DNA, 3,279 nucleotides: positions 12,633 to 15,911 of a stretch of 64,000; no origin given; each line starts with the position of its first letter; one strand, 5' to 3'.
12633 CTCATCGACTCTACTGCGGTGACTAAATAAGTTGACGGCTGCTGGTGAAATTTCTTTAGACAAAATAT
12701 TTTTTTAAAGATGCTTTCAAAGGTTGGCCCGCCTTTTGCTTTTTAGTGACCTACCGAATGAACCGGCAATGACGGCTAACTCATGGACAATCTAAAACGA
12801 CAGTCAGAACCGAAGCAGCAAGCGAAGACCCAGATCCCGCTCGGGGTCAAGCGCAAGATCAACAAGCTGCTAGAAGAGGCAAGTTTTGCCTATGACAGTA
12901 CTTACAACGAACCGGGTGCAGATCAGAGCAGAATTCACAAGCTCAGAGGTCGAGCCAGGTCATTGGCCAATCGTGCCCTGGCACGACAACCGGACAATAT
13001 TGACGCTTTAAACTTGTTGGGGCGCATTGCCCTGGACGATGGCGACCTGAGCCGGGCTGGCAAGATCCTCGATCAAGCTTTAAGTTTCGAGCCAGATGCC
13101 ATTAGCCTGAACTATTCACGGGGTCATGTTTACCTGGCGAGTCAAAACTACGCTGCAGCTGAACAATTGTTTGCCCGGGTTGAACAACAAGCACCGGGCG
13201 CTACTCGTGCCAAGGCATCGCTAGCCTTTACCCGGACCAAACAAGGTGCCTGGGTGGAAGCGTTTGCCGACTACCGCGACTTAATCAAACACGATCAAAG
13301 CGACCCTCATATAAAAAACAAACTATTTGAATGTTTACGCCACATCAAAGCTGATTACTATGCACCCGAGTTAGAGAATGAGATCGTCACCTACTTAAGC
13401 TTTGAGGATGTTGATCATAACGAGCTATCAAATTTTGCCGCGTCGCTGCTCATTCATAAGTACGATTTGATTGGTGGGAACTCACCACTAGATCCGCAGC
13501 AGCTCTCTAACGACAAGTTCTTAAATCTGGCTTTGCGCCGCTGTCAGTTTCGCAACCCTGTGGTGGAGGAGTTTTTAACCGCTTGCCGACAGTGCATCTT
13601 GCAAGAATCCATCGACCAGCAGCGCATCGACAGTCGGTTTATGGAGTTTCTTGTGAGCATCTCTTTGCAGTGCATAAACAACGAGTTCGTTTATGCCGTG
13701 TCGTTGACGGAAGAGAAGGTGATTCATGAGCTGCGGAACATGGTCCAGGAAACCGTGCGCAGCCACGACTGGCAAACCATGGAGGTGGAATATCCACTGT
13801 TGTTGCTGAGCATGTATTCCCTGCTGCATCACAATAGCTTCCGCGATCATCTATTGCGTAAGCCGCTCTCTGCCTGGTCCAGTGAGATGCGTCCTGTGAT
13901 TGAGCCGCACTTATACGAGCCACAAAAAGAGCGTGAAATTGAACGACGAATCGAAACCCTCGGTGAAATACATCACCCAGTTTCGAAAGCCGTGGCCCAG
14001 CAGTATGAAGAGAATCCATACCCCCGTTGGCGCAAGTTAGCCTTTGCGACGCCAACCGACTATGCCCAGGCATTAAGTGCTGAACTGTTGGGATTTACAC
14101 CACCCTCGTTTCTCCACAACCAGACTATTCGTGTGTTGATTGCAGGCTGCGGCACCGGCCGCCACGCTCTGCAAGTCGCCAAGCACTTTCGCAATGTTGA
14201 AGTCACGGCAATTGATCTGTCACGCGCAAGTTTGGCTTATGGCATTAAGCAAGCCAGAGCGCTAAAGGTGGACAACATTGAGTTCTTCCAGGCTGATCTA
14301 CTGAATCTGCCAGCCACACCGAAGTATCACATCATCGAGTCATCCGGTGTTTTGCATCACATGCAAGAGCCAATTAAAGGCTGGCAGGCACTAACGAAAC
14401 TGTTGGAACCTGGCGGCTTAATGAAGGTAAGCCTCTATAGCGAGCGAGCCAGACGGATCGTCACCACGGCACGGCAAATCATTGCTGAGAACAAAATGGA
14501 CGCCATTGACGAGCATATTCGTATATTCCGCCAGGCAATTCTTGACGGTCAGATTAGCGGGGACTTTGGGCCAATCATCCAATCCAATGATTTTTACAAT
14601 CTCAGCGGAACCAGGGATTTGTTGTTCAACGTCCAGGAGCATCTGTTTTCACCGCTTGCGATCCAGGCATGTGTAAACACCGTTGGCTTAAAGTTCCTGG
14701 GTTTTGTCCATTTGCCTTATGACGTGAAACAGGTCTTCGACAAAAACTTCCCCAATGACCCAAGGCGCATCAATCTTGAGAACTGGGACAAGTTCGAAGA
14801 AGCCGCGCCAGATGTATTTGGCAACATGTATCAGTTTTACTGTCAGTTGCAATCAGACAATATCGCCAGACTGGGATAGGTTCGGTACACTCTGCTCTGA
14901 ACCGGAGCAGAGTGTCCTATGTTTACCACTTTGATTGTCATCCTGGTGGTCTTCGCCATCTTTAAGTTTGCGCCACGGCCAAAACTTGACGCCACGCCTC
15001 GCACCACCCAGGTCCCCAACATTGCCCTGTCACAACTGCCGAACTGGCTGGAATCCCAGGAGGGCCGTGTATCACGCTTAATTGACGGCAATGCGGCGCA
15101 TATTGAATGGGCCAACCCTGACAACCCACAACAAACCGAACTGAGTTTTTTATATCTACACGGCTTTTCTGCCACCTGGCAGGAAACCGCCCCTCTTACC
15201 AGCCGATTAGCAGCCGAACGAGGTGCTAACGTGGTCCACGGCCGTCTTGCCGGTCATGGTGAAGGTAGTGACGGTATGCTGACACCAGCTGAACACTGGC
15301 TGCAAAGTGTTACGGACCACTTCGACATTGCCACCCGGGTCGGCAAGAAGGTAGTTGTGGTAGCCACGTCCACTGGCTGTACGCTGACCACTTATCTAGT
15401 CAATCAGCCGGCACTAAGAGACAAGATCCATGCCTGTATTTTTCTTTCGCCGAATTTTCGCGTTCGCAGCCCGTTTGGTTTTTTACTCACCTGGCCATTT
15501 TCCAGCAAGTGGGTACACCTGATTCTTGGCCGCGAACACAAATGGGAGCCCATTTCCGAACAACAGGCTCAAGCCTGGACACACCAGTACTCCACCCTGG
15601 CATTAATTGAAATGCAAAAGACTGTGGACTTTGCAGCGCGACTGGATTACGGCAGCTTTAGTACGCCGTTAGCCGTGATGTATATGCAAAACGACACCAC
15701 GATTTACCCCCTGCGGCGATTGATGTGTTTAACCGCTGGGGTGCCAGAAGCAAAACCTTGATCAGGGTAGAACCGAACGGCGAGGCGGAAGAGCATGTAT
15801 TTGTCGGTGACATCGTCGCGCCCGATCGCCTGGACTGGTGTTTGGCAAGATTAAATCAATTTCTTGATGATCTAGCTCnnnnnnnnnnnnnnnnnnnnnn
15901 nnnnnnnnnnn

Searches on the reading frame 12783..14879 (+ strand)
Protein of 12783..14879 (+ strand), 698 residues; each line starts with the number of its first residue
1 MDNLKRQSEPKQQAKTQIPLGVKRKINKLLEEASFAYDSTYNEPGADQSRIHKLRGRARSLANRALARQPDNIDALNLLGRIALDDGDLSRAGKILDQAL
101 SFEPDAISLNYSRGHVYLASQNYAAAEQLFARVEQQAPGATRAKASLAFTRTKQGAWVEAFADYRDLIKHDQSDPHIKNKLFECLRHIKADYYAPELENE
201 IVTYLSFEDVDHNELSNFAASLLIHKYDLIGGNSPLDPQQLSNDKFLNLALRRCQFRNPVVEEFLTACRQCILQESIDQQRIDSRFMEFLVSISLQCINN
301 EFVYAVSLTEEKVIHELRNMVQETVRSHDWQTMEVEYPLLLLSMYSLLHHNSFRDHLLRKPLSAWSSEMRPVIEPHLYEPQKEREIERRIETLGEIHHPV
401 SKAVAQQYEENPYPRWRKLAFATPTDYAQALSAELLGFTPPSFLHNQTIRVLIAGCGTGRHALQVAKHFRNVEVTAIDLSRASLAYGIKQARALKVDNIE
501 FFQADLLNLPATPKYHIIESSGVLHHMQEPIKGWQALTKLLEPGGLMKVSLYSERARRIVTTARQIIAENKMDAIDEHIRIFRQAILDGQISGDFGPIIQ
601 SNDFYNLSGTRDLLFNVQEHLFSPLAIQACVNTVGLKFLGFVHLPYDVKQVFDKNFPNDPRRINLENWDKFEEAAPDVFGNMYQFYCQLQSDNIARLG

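Call 38: find_encoding_contigs(protein=window:12783-14879:+, flank=10000, max_places=6)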
Protein window:12783-14879:+ (698 aa): 4 contigs read that carry it; 4 places shown.
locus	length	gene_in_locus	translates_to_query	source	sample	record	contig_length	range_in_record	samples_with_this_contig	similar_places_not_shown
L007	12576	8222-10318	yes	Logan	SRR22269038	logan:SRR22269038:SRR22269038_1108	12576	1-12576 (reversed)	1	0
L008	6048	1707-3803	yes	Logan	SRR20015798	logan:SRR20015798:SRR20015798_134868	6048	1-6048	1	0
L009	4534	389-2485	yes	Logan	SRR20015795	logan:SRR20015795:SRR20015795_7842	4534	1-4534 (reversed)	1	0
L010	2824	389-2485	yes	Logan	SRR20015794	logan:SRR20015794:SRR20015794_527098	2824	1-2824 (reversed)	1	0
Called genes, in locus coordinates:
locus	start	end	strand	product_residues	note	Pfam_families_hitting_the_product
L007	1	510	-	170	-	?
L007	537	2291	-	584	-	PF01514:YscJ_FliF, PF08345:YscJ_FliF_C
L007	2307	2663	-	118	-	PF02049:FliE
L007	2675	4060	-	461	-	PF00072:Response_reg, PF00158:Sigma54_activat, PF14532:Sigma54_activ_2, PF07724:AAA_2 (weak), PF07728:AAA_5, PF25601:AAA_lid_14, PF02954:HTH_8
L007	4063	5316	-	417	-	PF13188:PAS_8 (faint), PF00512:HisKA, PF02518:HATPase_c, PF14501:HATPase_c_5 (faint)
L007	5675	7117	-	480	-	PF06490:FleQ, PF00158:Sigma54_activat, PF14532:Sigma54_activ_2, PF25601:AAA_lid_14, PF02954:HTH_8, PF18024:HTH_50 (weak)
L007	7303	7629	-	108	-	PF05400:FliT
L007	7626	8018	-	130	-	PF02561:FliS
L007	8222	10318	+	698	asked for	PF07719:TPR_2 (faint), PF14559:TPR_19 (weak), PF23914:TPR_CcmH_CycH, PF13489:Methyltransf_23, PF08241:Methyltransf_11, PF08242:Methyltransf_12, PF13649:Methyltransf_25, PF13847:Methyltransf_31, +4 more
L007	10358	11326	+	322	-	PF12146:Hydrolase_4, PF12697:Abhydrolase_6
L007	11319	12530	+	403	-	PF00990:GGDEF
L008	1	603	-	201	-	?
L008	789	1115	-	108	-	PF05400:FliT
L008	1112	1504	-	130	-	PF02561:FliS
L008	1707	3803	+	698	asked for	PF07719:TPR_2 (faint), PF14559:TPR_19 (weak), PF23914:TPR_CcmH_CycH, PF13489:Methyltransf_23, PF08241:Methyltransf_11, PF08242:Methyltransf_12, PF13649:Methyltransf_25, PF13847:Methyltransf_31, +4 more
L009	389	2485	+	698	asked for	PF07719:TPR_2 (faint), PF14559:TPR_19 (weak), PF23914:TPR_CcmH_CycH, PF13489:Methyltransf_23, PF08241:Methyltransf_11, PF08242:Methyltransf_12, PF13649:Methyltransf_25, PF13847:Methyltransf_31, +4 more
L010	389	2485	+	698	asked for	PF07719:TPR_2 (faint), PF14559:TPR_19 (weak), PF23914:TPR_CcmH_CycH, PF13489:Methyltransf_23, PF08241:Methyltransf_11, PF08242:Methyltransf_12, PF13649:Methyltransf_25, PF13847:Methyltransf_31, +4 more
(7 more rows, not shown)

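Call 75: search_protein_families(library=pfam, proteins=[L007:10358-11326:+], max_evalue=0.001)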
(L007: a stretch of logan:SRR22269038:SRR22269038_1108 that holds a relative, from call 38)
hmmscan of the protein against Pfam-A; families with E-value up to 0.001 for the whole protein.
L007:10358-11326:+ (322 aa): 4 families
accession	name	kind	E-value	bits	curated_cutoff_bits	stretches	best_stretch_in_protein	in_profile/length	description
PF12697.13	Abhydrolase_6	-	3.3e-10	41.5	26.3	1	78-288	2-203/217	Alpha/beta hydrolase family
PF12146.15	Hydrolase_4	-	7.2e-09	35.7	27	1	77-282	7-225/239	Serine aminopeptidase, S33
PF06821.19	Ser_hydrolase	-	0.00019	21.9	22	0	125-179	40-91/172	Serine hydrolase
PF00561.26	Abhydrolase_1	-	0.00099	19.3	25.8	0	77-198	3-119/245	alpha/beta hydrolase fold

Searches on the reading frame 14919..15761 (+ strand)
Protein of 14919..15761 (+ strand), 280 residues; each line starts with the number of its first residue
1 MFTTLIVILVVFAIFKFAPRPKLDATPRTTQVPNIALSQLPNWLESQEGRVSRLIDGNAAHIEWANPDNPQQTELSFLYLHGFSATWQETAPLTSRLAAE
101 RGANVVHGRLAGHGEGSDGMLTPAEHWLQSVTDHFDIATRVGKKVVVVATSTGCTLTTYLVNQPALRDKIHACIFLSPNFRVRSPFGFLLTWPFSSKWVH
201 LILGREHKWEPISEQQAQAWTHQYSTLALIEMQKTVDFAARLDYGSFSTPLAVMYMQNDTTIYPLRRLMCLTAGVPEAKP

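Call 75: search_protein_families(library=pfam, proteins=[window:14919-15761:+], max_evalue=0.001)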
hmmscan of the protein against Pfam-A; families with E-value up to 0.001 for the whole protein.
window:14919-15761:+ (280 aa): 2 families
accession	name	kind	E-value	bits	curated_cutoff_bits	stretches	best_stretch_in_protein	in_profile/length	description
PF12697.13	Abhydrolase_6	-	6.1e-10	40.6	26.3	1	78-269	2-187/217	Alpha/beta hydrolase family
PF06821.19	Ser_hydrolase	-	0.00097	19.5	22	0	124-179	39-91/172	Serine hydrolase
